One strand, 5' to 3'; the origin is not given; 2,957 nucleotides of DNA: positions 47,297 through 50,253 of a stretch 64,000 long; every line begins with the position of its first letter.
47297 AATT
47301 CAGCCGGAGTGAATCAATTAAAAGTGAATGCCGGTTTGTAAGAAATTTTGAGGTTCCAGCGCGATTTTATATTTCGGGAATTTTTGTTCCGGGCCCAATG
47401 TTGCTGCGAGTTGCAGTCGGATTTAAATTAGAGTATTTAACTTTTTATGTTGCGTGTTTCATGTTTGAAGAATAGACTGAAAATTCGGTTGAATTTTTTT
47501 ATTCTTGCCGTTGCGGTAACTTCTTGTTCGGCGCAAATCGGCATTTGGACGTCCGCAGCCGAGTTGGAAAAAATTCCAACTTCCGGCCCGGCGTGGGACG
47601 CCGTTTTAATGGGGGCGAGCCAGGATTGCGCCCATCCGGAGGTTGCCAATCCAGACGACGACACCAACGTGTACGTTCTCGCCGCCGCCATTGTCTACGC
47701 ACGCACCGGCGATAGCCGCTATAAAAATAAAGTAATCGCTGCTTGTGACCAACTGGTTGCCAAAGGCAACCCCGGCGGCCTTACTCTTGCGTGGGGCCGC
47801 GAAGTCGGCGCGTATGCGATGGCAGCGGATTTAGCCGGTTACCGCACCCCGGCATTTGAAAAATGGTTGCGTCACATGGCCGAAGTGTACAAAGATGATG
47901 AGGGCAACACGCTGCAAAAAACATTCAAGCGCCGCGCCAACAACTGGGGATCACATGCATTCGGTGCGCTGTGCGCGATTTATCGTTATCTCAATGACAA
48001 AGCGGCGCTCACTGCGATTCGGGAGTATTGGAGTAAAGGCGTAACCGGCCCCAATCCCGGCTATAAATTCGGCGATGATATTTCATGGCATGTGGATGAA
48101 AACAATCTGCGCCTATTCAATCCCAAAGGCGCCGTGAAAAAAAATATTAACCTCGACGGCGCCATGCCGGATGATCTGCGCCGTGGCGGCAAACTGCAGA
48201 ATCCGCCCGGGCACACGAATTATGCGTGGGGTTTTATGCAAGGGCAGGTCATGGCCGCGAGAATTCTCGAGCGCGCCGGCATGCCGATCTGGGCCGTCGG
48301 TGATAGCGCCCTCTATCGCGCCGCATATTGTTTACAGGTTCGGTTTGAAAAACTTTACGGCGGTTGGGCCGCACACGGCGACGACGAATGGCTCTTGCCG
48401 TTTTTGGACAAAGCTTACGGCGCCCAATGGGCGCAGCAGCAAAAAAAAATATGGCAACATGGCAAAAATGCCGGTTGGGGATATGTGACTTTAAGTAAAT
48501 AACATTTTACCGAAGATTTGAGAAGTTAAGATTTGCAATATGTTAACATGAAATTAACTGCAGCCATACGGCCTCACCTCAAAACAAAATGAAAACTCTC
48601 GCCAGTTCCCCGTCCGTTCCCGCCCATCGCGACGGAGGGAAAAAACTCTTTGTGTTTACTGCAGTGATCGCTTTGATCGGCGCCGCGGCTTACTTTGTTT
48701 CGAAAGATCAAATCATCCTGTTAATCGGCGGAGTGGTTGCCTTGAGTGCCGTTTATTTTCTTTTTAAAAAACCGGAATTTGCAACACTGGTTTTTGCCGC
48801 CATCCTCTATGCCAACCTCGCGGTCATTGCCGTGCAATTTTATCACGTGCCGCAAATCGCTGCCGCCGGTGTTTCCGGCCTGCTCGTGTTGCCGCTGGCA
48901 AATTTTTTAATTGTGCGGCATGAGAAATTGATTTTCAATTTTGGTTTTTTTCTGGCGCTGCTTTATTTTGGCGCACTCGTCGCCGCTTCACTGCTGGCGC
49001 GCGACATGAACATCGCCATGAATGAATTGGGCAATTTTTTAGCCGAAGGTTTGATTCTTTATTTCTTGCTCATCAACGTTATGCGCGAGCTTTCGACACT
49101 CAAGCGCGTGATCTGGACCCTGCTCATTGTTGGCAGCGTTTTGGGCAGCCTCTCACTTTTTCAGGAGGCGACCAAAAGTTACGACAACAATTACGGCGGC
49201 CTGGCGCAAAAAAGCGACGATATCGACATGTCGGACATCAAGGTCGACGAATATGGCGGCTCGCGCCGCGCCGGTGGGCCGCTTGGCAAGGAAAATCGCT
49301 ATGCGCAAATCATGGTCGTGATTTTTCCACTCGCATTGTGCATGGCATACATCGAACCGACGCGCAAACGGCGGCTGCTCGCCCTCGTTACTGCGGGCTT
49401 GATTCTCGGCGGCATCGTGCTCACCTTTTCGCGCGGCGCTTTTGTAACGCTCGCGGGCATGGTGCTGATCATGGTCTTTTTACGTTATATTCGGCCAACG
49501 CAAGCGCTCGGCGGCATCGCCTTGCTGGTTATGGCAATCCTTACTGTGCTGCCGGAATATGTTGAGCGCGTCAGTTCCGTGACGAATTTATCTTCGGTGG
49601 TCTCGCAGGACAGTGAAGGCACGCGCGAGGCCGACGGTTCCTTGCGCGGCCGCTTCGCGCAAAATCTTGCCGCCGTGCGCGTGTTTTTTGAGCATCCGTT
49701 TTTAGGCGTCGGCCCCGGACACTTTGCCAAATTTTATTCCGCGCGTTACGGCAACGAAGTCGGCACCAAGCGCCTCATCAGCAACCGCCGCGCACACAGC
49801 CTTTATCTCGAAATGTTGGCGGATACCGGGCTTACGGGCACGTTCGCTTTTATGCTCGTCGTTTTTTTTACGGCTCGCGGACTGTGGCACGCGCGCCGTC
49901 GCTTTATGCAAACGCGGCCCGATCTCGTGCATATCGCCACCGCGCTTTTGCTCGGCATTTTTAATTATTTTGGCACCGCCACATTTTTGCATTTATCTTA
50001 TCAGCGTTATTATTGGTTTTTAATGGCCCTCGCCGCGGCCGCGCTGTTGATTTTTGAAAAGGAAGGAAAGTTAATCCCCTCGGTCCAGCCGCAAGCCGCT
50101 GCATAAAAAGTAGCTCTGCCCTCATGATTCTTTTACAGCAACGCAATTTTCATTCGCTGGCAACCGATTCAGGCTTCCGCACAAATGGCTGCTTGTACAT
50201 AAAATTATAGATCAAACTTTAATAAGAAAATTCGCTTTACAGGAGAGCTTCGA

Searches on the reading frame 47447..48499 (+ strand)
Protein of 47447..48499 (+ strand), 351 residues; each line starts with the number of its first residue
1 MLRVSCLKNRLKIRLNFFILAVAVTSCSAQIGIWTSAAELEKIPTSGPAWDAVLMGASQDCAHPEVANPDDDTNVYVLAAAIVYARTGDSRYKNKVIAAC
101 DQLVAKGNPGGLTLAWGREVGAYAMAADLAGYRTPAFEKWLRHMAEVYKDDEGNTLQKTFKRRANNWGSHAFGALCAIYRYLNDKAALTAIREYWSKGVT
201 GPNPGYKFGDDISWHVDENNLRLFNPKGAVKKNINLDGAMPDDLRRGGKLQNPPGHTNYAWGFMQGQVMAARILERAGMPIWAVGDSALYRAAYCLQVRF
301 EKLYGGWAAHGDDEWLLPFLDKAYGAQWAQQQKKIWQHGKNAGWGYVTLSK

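Call 5: search_protein_families(library=pfam, proteins=[window:47447-48499:+], max_evalue=0.001)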
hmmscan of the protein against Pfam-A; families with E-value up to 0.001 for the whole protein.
window:47447-48499:+ (351 aa): 1 family
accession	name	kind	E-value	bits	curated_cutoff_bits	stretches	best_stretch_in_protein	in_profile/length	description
PF05426.18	Alginate_lyase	-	1.3e-07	31.8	22.2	1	133-293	136-262/275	Alginate lyase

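Call 78: search_protein_families(library=ncbifam, proteins=[window:47447-48499:+], max_evalue=0.0001)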
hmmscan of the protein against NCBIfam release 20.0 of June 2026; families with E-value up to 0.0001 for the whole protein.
window:47447-48499:+ (351 aa): 0 families

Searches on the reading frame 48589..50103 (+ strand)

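Call 5: search_protein_families(library=pfam, proteins=[window:48589-50103:+], max_evalue=0.001)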
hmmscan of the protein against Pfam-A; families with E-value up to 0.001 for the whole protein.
window:48589-50103:+ (505 aa): 1 family
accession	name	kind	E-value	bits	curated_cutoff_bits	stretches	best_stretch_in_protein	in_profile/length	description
PF04932.20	Wzy_C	-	3.9e-20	72.6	31.7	1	269-422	3-149/149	O-Antigen ligase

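Call 78: search_protein_families(library=ncbifam, proteins=[window:48589-50103:+], max_evalue=0.0001)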
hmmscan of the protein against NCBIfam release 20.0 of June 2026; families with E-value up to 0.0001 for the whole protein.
window:48589-50103:+ (505 aa): 3 families
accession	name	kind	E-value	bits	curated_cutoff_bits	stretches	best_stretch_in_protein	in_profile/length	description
TIGR03097.1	PEP_O_lig_1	hypoth_equivalog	7.1e-22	77.8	188.1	1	232-485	164-403/408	putative O-glycosylation ligase, exosortase A system-associated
TIGR00947.1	2A73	equivalog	1e-15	57.7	366.4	1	123-484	72-421/425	IctB family putative bicarbonate transporter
TIGR04370.1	glyco_rpt_poly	subfamily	2.6e-07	30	40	1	113-479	7-393/396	oligosaccharide repeat unit polymerase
